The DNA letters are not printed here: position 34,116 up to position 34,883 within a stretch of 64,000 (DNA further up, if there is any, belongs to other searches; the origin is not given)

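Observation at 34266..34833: GxxExxY (PD-(D/E)XK-like) ORF bounded by ~51-bp terminal inverted repeats, inserted exactly between trpE and trpG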

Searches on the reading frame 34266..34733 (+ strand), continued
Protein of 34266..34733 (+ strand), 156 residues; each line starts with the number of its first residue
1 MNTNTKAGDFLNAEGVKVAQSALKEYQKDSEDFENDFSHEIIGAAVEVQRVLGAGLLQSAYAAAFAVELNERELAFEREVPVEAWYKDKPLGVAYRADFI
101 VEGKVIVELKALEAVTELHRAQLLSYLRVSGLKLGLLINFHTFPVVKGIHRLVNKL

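Call 49: search_protein_representatives(protein=window:34266-34733:+)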
Query: 156 residues. Proteins with E-value up to 0.001 (for the whole library): 15629; up to 1e-10: 4068; up to 1e-30: 12. The best 150 are listed.
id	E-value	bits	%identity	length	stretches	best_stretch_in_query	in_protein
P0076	6.6e-58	211.4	74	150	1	24-156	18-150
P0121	8.3e-44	165.7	43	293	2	35-153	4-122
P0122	5.8e-42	159.8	61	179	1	16-156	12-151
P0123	3.0e-41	157.4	41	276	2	35-153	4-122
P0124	7.2e-37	143.3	41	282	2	37-153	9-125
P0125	8.1e-37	143.1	41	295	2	35-155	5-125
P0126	9.6e-36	139.6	38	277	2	35-143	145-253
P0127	2.6e-34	135.0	39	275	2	37-154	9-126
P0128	3.4e-34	134.6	70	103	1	60-156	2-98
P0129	4.6e-33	130.9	34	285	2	30-153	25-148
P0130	8.6e-33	130.0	39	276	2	35-154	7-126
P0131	9.9e-31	123.3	56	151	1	9-156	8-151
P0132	2.2e-30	122.2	52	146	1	28-156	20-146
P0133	4.3e-30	121.3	35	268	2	32-153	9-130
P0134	4.7e-30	121.2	54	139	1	35-153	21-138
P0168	5.1e-26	108.1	45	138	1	27-154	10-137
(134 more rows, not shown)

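Call 51: find_homologous_proteins(query=P0168)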
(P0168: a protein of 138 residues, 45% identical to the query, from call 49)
Query P0168 (138 aa): 7991 proteins with E <= 0.001 among 8000 candidates; the best 120 are listed.
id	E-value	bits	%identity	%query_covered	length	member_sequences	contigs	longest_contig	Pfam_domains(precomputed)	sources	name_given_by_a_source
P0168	1.7e-83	296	100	100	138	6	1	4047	PF13366.13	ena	-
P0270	3.0e-77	275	92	100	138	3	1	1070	PF13366.13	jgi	jgi:GxxExxY protein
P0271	5.8e-75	268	90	100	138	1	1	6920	PF13366.13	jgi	-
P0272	2.8e-73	262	89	100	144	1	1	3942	PF13366.13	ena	-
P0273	2.9e-73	262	88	100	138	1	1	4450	PF13366.13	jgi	jgi:GxxExxY protein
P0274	5.3e-73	262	87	100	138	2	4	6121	PF13366.13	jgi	jgi:GxxExxY protein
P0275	8.0e-73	261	88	100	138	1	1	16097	PF13366.13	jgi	jgi:GxxExxY protein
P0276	1.2e-71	257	87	100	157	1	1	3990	PF13366.13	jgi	jgi:GxxExxY protein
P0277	1.6e-69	250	86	100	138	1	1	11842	PF13366.13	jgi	jgi:GxxExxY protein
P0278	2.0e-69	250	86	100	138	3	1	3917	PF13366.13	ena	-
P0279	6.0e-69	248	84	100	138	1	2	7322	PF13366.13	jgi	jgi:GxxExxY protein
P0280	1.6e-68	247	85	100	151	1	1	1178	PF13366.13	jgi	jgi:GxxExxY protein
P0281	5.8e-68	245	82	99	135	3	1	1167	PF13366.13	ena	-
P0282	6.8e-68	245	85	100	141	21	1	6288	PF13366.13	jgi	jgi:GxxExxY protein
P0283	7.6e-68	245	85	99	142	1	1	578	PF13366.13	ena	-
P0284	1.2e-67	244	83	100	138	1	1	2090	PF13366.13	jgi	jgi:GxxExxY protein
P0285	8.9e-67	241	85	100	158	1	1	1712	PF13366.13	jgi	jgi:GxxExxY protein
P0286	2.3e-66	240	85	100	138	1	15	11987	PF13366.13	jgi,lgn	-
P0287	3.3e-66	240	85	100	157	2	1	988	PF13366.13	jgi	jgi:GxxExxY protein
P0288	4.8e-65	236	80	99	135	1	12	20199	PF13366.13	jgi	jgi:GxxExxY protein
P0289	1.4e-64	234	81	100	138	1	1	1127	PF13366.13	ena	-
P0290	1.0e-63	232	83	100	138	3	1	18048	PF13366.13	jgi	jgi:GxxExxY protein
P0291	3.8e-63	230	79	100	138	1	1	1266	PF13366.13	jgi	jgi:GxxExxY protein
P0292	1.8e-62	228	76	100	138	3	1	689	PF13366.13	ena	-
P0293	1.8e-62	227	80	100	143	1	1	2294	PF13366.13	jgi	jgi:GxxExxY protein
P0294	2.6e-62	227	89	87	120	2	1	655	PF13366.13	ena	-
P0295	3.1e-61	223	85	93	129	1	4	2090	PF13366.13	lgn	-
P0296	8.7e-59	216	76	100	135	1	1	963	PF13366.13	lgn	-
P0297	1.2e-58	215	72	100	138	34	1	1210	PF13366.13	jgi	jgi:GxxExxY protein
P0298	1.5e-58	215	78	100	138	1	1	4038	PF13366.13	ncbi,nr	ncbi:MAG: GxxExxY protein [Gemmatimonadales bacterium]|nr:GxxExxY protein [Gemmatimonadales bacteriu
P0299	3.0e-58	214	76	100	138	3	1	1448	PF13366.13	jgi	jgi:GxxExxY protein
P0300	6.3e-58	213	70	100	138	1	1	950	PF13366.13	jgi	jgi:GxxExxY protein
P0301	1.9e-57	211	74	100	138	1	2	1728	PF13366.13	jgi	jgi:GxxExxY protein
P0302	2.1e-57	211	73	100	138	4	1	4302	PF13366.13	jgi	jgi:GxxExxY protein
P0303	4.3e-57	210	79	92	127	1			PF13366.13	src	-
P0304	8.4e-57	209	72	100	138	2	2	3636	PF13366.13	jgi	jgi:GxxExxY protein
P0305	9.2e-57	209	71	100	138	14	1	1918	PF13366.13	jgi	jgi:GxxExxY protein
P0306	9.5e-57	209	72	100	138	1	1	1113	PF13366.13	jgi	jgi:GxxExxY protein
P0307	1.0e-56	209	73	100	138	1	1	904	PF13366.13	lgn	-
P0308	1.5e-56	208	75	100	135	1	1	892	PF13366.13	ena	-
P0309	1.7e-56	208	76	94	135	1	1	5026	PF13366.13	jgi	jgi:GxxExxY protein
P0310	2.0e-56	208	70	100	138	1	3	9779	PF13366.13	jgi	jgi:GxxExxY protein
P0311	3.5e-56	207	72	100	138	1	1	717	PF13366.13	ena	-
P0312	3.8e-56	207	70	100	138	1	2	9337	PF13366.13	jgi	jgi:GxxExxY protein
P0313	7.0e-56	206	71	100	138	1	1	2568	PF13366.13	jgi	jgi:GxxExxY protein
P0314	3.8e-55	204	70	100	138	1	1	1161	PF13366.13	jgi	jgi:GxxExxY protein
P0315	5.1e-55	203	70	100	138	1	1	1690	PF13366.13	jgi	jgi:GxxExxY protein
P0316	5.5e-55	203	75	94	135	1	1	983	PF13366.13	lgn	-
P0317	6.1e-55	203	70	100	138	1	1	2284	PF13366.13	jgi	jgi:GxxExxY protein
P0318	1.2e-54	202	70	100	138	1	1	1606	PF13366.13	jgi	jgi:GxxExxY protein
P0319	4.6e-54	200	75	94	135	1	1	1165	PF13366.13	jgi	jgi:GxxExxY protein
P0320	8.7e-54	199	72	100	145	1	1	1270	PF13366.13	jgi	jgi:GxxExxY protein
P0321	1.4e-52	195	79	87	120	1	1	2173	PF13366.13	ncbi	-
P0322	1.5e-52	195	76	91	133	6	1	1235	PF13366.13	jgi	jgi:GxxExxY protein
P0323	3.0e-52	194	96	70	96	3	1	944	PF13366.13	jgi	jgi:GxxExxY protein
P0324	4.5e-52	194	67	100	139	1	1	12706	PF13366.13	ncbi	-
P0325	1.2e-51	192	67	100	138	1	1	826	PF13366.13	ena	-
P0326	1.0e-49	186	71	86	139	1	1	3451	PF13366.13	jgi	jgi:GxxExxY protein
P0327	1.0e-49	186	63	100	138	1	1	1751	PF13366.13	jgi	-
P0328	1.9e-48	182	82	78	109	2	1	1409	PF13366.13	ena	-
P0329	1.9e-48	182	66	100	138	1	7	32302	PF13366.13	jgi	-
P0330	2.4e-48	182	65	100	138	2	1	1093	PF13366.13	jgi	jgi:GxxExxY protein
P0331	2.4e-48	182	64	100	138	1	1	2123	PF13366.13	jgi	-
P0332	4.4e-48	181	60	100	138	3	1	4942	PF13366.13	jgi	jgi:GxxExxY protein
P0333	4.8e-48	181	62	100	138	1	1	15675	PF13366.13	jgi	jgi:GxxExxY protein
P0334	4.9e-48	181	65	100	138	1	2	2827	PF13366.13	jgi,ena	-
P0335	5.7e-48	181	62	100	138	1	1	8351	PF13366.13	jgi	jgi:GxxExxY protein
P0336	6.7e-48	180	66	99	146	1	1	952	PF13366.13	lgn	-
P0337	7.9e-48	180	62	100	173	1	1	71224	PF13366.13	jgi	jgi:GxxExxY protein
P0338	1.1e-47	180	65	100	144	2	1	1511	PF13366.13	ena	-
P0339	2.3e-47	179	64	100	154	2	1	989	PF13366.13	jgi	jgi:GxxExxY protein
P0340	3.1e-47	178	64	100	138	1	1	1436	PF13366.13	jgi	jgi:GxxExxY protein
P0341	4.0e-47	178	64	100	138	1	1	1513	PF13366.13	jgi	jgi:GxxExxY protein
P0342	4.4e-47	178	65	100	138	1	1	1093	PF13366.13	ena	-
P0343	4.7e-47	178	64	100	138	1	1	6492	PF13366.13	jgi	jgi:GxxExxY protein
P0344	4.8e-47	178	64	100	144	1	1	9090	PF13366.13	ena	-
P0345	7.6e-47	177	64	100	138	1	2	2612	PF13366.13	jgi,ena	jgi:GxxExxY protein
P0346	1.1e-46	176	64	100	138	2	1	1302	PF13366.13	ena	-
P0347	1.2e-46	176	63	100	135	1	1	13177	PF13366.13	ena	-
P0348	1.4e-46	176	64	100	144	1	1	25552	PF13366.13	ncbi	-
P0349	2.2e-46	175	63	100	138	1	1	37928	PF13366.13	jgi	jgi:GxxExxY protein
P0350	2.4e-46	175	62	100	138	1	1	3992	PF13366.13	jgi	jgi:GxxExxY protein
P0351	3.1e-46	175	60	100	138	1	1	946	PF13366.13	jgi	jgi:GxxExxY protein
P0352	3.4e-46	175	62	100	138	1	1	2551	PF13366.13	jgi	jgi:GxxExxY protein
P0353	4.4e-46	174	64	100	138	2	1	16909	PF13366.13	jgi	-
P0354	5.0e-46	174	61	100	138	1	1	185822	PF13366.13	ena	-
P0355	5.4e-46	174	60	100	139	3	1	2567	PF13366.13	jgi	jgi:GxxExxY protein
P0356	6.4e-46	174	61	100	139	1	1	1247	PF13366.13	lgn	-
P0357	7.0e-46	174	62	100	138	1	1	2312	PF13366.13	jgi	jgi:GxxExxY protein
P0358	9.9e-46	173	62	100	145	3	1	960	PF13366.13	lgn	-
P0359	1.0e-45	173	60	100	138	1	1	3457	PF13366.13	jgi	jgi:GxxExxY protein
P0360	1.1e-45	173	61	100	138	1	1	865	PF13366.13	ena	-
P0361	2.1e-45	172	59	100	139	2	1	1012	PF13366.13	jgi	jgi:GxxExxY protein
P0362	2.5e-45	172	59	100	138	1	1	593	PF13366.13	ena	-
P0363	2.6e-45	172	59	100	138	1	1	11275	PF13366.13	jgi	jgi:GxxExxY protein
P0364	2.8e-45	172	63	100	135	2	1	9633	PF13366.13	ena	-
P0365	2.8e-45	172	62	100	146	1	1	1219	PF13366.13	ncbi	-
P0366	3.2e-45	172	62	100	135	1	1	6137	PF13366.13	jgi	jgi:GxxExxY protein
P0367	3.3e-45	172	64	100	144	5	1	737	PF13366.13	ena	-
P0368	7.1e-45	171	60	100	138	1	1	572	PF13366.13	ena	-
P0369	7.4e-45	170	87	67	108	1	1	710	PF13366.13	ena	-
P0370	7.9e-45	170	61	100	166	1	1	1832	PF13366.13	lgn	-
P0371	1.3e-44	170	61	100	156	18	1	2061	PF13366.13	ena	-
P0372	1.3e-44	170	59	100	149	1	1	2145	PF13366.13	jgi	jgi:GxxExxY protein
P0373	1.4e-44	170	62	100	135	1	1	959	PF13366.13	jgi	jgi:GxxExxY protein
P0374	1.6e-44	169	62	100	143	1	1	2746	PF13366.13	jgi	jgi:GxxExxY protein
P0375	1.9e-44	169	62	100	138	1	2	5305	PF13366.13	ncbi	-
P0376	1.9e-44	169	62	100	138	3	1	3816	PF13366.13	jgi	jgi:GxxExxY protein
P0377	2.2e-44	169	61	100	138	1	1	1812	PF13366.13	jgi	jgi:GxxExxY protein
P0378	2.7e-44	169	61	100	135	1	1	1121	PF13366.13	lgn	-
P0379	2.7e-44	169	61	100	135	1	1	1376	PF13366.13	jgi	jgi:GxxExxY protein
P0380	2.9e-44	169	60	99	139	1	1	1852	PF13366.13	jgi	jgi:GxxExxY protein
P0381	3.2e-44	168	61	100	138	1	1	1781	PF13366.13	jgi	-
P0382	3.7e-44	168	62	100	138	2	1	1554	PF13366.13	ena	-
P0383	3.7e-44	168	62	100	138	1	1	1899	PF13366.13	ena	-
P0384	3.9e-44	168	59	99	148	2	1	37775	PF13366.13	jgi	jgi:GxxExxY protein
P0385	5.1e-44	168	62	100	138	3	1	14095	PF13366.13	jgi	jgi:GxxExxY protein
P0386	5.2e-44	168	59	100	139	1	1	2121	PF13366.13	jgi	jgi:GxxExxY protein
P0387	5.9e-44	168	62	100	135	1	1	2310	PF13366.13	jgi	jgi:GxxExxY protein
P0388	6.0e-44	168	62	100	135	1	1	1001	PF13366.13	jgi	jgi:GxxExxY protein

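Call 52: find_encoding_contigs(protein=P0354, flank=3000, max_places=2)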
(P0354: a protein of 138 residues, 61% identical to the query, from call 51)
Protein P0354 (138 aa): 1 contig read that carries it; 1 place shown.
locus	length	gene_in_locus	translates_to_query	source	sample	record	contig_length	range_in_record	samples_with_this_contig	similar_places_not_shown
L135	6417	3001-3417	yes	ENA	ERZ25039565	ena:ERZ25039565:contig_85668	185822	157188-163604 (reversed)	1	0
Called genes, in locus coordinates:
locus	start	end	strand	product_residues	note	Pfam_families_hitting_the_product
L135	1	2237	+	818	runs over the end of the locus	PF00005:ABC_tran, PF13304:AAA_21 (faint), PF16962:ABC_export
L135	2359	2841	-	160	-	-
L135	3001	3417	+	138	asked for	PF13366:PDDEXK_3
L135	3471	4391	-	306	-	PF02899:Phage_int_SAM_1, PF00589:Phage_integrase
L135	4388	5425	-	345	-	PF09335:VTT_dom, PF05099:TerB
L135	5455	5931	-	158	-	PF02542:YgbB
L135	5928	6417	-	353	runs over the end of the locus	PF04055:Radical_SAM, PF19288:CofH_C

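Call 53: find_encoding_contigs(protein=P0275, flank=3000, max_places=2)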
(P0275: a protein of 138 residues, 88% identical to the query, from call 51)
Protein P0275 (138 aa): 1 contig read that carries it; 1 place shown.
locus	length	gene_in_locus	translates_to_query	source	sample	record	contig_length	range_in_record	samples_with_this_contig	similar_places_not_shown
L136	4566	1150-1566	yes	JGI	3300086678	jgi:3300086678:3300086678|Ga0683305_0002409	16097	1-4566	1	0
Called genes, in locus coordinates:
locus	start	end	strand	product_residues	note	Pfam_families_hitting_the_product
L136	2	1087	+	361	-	?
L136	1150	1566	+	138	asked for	PF13366:PDDEXK_3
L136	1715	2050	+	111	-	PF09723:Zn_ribbon_8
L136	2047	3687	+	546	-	PF03485:Arg_tRNA_synt_N, PF00750:tRNA-synt_1d, PF00133:tRNA-synt_1 (faint), PF05746:DALR_1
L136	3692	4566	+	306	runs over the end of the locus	PF00294:PfkB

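Call 74: search_protein_families(library=padloc, proteins=[window:34266-34733:+], max_evalue=0.01)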
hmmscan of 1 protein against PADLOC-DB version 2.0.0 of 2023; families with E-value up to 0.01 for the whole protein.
window:34266-34733:+ (156 aa): 1 family
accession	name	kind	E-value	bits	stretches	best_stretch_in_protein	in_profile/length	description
PDLC01250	Cas4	-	0.0037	15.6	1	73-129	50-100/168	"CAS-I,CAS-II,CAS-III,CAS-IV,CAS-V,CAS-VI; acquisition_associated"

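Call 75: search_protein_families(library=phrogs, proteins=[window:34266-34733:+], max_evalue=0.01)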
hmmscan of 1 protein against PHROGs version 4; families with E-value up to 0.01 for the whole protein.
window:34266-34733:+ (156 aa): 0 families

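Call 78: predict_structure(alignment_id=A2)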
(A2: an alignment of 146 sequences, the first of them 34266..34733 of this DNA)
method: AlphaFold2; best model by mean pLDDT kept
length: 156 residues; sequences in the alignment: 146
mean_pLDDT: 83.5   pTM: 0.73
mean pLDDT of the five models: 83.5, 83.3, 83.2, 83.1, 82.8
residues with pLDDT >= 90: 116; 70-90: 4; 50-70: 5; < 50: 31
segments of 3 or more residues with pLDDT < 50: 1-29
pLDDT, mean of each block of 10 residues (from residue 1): 40 42 46 70 98 96 98 97 93 95 97 95 94 96 95 86
secondary structure, 60 per line:
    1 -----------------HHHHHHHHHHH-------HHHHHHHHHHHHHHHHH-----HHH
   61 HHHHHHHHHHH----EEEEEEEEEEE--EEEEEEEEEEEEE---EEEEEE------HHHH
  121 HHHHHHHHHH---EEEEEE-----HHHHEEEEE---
elements in order: H18-28 H36-52 H58-71 E76-86 E89-101 E105-110 H117-130 E134-139 H145-148 E149-153

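Call 80: fold_search(model_id=the predicted structure, library=pdb)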
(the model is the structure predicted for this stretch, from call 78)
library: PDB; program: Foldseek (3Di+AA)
matches with E <= 10: 216; with E <= 0.001: 0
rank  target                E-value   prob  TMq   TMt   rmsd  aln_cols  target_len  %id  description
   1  4ic1_B                9.0e-03  0.94  0.41  0.34  17.7       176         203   18  Crystal structure of SSO0001 (released 2013-01-16)
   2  4ic1_G                1.0e-02  0.98  0.47  0.38  18.0       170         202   16  Crystal structure of SSO0001 (released 2013-01-16)
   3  3sz4                  2.9e-02  0.95  0.41  0.34  12.8       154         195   10  Crystal Structure of LHK-Exo in complex with dAMP (released 2012-02-15)
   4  4ic1_D                3.1e-02  0.80  0.39  0.30  16.6       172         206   15  Crystal structure of SSO0001 (released 2013-01-16)
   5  4ic1_A                3.5e-02  0.93  0.47  0.37  17.6       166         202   17  Crystal structure of SSO0001 (released 2013-01-16)
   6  6m9k_B                3.7e-02  0.77  0.39  0.28  15.9       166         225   11  Crystal structure of lambda exonuclease in complex with the Red beta C-terminal domain (released 2019-01-02)
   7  4cei_A                6.3e-02  0.69  0.36  0.06  13.9       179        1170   12  Crystal structure of ADPNP-bound AddAB with a forked DNA substrate (released 2014-03-12)
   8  3ajv_A                8.7e-02  0.30  0.27  0.26   9.3       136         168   10  Splicing endonuclease from Aeropyrum pernix (released 2010-11-17)
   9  1avq_A                9.2e-02  0.63  0.40  0.29  15.7       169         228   12  TOROIDAL STRUCTURE OF LAMBDA EXONUCLEASE DETERMINED AT 2.4 ANGSTROMS (released 1998-03-18)
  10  7lvv_C                9.9e-02  0.66  0.36  0.39   5.9       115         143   18  cryoEM structure DrdV-DNA complex (released 2021-03-17)
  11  9y1l_B                9.9e-02  0.44  0.30  0.30  10.6       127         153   12  Crystal Structure of Putative Restriction Endonuclease Domain-Containing Protein from Leptospirillum ferriphilum YSK (released 2025-09-10)
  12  3sm4_B                1.1e-01  0.63  0.40  0.29  16.2       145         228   12  Crystal Structure of the K131A Mutant of Lambda Exonuclease in Complex with a 5'-Phosphorylated 14-mer/12-mer Duplex a (released 2011-07-20)
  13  7esz_A                1.3e-01  0.63  0.42  0.13   6.9       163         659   16  Crystal structure of the complex formed by Wolbachia cytoplasmic incompatibility factors CinA and CinB with Mn2+ from  (released 2021-11-10)
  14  3ajv_C                1.3e-01  0.21  0.27  0.27  13.3       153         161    8  Splicing endonuclease from Aeropyrum pernix (released 2010-11-17)
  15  4oq2                  1.7e-01  0.20  0.23  0.14  14.9       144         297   14  5hmC specific restriction endonuclease PvuRTs1I (released 2014-03-12)
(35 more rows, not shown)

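Call 103: find_related_loci(query=A2, collection=viral_contigs, flank=1500)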
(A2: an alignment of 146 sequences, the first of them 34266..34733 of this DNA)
Query A2 (156 aa) in viral_contigs; peptide patterns used: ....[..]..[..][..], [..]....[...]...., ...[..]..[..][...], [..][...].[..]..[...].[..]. (x = any residue, [..] = any of these).
97 stretches matched a pattern; 1 encode a relative of the query (tblastn E <= 1e-3); 1 distinct loci.
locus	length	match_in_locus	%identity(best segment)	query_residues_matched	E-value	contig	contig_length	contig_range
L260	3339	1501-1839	42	41-153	2e-27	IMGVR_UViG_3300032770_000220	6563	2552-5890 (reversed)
